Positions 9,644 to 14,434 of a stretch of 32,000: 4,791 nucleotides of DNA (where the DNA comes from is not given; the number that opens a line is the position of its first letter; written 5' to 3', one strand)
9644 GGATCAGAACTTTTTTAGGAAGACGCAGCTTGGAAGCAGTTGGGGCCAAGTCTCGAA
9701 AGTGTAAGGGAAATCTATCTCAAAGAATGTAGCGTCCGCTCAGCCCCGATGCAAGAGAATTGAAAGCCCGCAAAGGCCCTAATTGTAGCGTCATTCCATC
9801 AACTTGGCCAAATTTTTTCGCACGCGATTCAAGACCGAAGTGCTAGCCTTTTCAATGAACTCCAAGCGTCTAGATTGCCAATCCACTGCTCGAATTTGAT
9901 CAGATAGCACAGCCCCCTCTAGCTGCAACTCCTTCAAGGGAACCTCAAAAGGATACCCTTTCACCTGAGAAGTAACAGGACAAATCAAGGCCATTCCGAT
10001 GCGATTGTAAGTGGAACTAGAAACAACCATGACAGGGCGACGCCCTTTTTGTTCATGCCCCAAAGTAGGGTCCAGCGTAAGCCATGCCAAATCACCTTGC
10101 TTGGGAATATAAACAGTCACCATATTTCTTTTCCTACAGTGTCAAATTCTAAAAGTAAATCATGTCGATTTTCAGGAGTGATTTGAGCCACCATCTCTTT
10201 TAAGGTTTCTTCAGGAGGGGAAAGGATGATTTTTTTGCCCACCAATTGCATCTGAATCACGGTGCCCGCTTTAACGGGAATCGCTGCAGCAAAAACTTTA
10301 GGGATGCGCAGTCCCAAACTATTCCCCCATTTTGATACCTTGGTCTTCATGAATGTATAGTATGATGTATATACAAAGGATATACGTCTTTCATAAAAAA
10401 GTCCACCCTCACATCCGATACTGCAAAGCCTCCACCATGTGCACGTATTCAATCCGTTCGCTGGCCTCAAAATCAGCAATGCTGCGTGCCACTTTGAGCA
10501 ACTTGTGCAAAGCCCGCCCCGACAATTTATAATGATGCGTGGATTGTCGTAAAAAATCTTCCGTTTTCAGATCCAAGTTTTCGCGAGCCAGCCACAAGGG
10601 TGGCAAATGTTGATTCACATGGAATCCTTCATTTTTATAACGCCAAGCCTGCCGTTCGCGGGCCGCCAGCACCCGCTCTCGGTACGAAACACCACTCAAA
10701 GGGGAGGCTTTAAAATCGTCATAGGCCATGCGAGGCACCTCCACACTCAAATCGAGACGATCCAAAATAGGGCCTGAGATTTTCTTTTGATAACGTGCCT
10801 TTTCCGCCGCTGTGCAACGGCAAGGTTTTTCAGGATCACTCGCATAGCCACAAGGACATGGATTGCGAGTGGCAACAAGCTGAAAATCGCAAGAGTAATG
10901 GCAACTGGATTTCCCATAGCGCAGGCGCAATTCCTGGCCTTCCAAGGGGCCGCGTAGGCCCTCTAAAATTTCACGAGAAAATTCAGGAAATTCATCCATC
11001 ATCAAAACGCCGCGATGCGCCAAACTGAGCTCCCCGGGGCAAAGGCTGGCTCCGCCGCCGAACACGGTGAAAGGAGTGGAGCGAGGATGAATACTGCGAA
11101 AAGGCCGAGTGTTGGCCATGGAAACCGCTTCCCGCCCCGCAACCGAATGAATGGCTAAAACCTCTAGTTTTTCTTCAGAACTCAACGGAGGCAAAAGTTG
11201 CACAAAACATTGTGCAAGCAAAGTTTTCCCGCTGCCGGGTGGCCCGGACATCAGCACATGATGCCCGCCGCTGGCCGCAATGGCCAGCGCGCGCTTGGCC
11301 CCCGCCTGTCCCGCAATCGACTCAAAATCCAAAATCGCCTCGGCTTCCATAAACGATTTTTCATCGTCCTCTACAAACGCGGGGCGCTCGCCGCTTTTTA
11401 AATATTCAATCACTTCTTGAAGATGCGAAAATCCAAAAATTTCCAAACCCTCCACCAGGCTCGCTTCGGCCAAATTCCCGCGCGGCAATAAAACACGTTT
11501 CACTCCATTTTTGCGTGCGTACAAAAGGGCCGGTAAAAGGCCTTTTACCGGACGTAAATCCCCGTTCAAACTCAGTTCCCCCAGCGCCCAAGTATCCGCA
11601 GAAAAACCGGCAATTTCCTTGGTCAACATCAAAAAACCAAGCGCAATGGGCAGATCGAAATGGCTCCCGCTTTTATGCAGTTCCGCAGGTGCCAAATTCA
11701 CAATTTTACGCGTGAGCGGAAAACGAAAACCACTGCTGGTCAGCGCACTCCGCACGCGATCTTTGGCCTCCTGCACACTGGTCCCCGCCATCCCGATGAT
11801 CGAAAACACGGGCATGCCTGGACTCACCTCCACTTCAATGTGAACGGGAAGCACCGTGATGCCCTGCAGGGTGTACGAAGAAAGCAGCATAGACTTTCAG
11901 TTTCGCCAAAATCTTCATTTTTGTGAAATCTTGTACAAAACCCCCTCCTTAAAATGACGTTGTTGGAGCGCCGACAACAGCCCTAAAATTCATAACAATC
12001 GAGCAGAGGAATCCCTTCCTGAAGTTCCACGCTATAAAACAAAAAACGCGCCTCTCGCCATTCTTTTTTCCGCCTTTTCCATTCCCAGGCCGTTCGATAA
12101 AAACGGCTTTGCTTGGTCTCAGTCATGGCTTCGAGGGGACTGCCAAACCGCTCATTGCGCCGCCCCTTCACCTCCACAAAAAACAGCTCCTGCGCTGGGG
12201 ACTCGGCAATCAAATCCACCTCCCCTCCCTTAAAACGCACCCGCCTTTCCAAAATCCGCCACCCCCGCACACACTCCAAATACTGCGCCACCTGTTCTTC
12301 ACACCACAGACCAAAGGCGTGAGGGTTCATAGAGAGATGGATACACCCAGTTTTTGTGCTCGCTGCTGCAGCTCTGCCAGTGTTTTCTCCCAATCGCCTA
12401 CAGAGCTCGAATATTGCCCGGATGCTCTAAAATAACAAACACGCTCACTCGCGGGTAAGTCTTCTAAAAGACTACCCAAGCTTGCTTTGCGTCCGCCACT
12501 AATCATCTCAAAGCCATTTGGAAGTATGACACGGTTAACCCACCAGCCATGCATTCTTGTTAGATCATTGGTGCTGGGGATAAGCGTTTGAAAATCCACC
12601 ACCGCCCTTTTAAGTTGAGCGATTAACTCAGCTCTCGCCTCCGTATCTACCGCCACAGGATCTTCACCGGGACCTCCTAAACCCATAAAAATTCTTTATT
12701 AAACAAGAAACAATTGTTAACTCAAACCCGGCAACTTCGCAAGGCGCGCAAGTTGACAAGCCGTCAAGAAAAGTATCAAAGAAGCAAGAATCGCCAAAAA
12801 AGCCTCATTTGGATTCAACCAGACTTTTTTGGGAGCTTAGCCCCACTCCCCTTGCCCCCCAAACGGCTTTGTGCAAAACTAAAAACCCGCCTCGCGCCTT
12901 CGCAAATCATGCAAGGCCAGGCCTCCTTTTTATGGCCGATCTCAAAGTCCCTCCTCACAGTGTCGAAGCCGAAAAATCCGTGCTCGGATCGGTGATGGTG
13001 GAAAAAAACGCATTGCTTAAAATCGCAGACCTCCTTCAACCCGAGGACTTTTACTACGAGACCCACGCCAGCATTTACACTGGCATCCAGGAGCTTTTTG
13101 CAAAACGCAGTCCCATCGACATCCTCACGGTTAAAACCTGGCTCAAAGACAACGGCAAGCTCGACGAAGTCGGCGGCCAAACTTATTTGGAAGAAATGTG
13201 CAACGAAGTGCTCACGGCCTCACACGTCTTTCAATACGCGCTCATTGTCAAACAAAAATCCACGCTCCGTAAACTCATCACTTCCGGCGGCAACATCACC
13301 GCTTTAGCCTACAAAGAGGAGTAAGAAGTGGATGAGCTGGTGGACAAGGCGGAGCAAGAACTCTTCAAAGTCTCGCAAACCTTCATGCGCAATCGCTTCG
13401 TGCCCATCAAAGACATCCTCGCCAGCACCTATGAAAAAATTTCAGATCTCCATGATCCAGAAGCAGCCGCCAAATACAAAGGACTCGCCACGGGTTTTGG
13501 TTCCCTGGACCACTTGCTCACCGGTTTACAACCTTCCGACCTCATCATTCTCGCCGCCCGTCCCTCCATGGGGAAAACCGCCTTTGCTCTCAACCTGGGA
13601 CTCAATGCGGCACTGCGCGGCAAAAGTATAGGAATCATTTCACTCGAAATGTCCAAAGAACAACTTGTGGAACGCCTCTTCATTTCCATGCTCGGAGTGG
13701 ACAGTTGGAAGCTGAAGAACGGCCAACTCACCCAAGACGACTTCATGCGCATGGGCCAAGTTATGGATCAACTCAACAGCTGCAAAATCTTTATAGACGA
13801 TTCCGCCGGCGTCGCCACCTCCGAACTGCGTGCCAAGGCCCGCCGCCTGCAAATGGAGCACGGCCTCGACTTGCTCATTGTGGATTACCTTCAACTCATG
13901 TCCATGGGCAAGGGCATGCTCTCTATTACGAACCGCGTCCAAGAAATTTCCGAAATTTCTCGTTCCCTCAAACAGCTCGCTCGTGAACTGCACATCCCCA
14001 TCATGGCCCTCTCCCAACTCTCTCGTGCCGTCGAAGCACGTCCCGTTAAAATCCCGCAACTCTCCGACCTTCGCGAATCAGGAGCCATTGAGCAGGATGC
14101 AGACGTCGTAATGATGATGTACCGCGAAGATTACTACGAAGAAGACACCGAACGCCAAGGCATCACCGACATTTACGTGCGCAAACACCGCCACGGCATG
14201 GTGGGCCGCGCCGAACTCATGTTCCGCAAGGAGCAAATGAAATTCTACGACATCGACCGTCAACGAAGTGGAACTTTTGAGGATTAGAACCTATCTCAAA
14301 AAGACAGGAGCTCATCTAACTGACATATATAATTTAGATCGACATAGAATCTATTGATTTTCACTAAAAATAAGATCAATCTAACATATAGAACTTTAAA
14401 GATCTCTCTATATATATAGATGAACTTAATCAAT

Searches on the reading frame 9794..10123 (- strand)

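Call 76: search_protein_families(library=pfam, proteins=[window:9794-10123:-], max_evalue=0.0001)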
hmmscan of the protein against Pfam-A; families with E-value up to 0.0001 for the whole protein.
window:9794-10123:- (110 aa): 1 family
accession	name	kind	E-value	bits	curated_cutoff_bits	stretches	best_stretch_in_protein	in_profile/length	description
PF02452.23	PemK_toxin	-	7.2e-26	91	23.1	1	8-108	1-108/109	PemK-like, MazF-like toxin of type II toxin-antitoxin system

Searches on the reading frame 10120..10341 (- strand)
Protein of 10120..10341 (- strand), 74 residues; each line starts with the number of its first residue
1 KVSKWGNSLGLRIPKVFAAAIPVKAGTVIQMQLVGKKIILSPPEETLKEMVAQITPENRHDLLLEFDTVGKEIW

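Call 76: search_protein_families(library=pfam, proteins=[window:10120-10341:-], max_evalue=0.0001)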
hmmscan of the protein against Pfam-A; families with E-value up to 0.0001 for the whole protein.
window:10120-10341:- (74 aa): 1 family
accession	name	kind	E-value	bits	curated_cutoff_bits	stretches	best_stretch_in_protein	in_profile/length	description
PF04014.23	MazE_antitoxin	-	1.4e-06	28.6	24.7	1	2-43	1-43/48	Antidote-toxin recognition MazE, bacterial antitoxin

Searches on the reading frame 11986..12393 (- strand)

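Call 76: search_protein_families(library=pfam, proteins=[window:11986-12393:-], max_evalue=0.0001)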
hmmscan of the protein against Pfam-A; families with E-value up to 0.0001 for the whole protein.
window:11986-12393:- (136 aa): 2 families
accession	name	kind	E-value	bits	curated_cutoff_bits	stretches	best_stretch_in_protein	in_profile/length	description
PF02021.23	UPF0102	-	4.2e-20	72.4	23.6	1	32-107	2-71/80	Uncharacterised protein family UPF0102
PF08378.17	NERD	-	9.5e-07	29.8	22.1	1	28-99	2-78/111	Nuclease-related domain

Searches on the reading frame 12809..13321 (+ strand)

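Call 4: search_protein_families(library=pfam, proteins=[window:12809-13321:+], max_evalue=0.1)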
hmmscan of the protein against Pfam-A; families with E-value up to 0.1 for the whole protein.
window:12809-13321:+ (171 aa): 1 family
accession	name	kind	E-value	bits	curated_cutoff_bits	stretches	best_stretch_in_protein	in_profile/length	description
PF00772.26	DnaB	-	4.1e-33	113.9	23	1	48-149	2-103/103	DnaB-like helicase N terminal domain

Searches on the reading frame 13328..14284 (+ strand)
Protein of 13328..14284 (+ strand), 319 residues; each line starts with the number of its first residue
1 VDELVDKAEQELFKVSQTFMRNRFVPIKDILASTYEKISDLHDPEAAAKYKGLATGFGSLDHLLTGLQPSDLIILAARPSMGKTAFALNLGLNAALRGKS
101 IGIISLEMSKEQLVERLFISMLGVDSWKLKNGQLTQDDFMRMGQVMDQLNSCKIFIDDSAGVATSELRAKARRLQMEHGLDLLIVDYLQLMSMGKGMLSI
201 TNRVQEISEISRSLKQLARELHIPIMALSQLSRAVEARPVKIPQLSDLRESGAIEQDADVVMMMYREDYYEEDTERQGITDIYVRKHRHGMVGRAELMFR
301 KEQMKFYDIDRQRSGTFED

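Call 4: search_protein_families(library=pfam, proteins=[window:13328-14284:+], max_evalue=0.1)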
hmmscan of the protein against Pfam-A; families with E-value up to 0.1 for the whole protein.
window:13328-14284:+ (319 aa): 2 families
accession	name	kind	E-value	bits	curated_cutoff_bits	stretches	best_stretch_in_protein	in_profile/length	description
PF03796.21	DnaB_C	-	1.3e-99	333.2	27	1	52-307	1-254/255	DnaB-like helicase C terminal domain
PF13481.12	AAA_25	-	8.5e-09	35.7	27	1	54-229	16-188/195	AAA domain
